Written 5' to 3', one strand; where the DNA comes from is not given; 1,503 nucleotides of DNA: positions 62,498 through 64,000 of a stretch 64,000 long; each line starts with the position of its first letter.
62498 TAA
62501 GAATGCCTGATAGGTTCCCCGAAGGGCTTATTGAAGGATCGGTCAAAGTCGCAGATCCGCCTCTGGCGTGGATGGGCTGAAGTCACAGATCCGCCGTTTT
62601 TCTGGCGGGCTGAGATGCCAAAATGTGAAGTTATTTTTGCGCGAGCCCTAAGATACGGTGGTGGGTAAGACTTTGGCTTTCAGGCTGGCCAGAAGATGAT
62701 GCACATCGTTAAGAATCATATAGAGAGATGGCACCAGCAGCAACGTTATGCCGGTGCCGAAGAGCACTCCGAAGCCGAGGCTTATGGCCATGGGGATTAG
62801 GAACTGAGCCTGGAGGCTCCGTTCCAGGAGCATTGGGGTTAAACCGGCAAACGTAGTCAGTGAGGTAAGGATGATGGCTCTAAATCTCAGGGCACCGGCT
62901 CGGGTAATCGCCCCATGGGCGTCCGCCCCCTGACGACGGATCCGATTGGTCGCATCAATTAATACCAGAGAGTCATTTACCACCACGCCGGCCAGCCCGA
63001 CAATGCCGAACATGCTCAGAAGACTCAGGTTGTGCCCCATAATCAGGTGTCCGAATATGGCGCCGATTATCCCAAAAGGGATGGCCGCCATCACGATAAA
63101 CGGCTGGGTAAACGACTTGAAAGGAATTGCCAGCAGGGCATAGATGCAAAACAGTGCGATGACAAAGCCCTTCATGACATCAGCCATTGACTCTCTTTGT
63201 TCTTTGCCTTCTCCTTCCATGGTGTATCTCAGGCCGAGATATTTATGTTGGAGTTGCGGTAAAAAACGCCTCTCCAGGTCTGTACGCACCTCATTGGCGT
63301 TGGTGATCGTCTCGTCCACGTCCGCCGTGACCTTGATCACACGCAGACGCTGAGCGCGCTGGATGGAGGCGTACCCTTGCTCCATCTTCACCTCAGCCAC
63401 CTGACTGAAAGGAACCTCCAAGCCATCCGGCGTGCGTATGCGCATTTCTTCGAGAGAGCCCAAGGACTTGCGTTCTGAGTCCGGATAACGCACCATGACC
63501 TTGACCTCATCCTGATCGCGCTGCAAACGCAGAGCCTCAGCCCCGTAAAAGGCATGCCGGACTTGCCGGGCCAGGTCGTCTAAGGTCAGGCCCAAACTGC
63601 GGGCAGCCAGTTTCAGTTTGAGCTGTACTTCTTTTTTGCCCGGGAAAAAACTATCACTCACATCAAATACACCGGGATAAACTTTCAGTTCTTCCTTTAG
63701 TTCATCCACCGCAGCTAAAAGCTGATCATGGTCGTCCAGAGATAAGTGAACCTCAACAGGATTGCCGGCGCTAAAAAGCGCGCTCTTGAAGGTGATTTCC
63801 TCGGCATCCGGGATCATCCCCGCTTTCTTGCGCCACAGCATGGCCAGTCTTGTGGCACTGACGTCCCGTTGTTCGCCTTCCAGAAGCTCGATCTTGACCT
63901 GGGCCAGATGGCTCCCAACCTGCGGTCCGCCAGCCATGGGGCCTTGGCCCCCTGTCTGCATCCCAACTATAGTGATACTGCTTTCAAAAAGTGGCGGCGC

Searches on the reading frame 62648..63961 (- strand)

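Call 39: search_protein_families(library=pfam, proteins=[window:62648-63961:-], max_evalue=0.0001)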
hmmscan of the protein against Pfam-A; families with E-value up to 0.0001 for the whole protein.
window:62648-63961:- (437 aa): 2 families
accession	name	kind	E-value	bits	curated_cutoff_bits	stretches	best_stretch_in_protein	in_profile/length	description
PF00873.25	ACR_tran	-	7.3e-64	216.4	28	1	20-417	614-1020/1021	AcrB/AcrD/AcrF family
PF03176.21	MMPL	-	1.5e-05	24.5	20.5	1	257-417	140-302/333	MMPL family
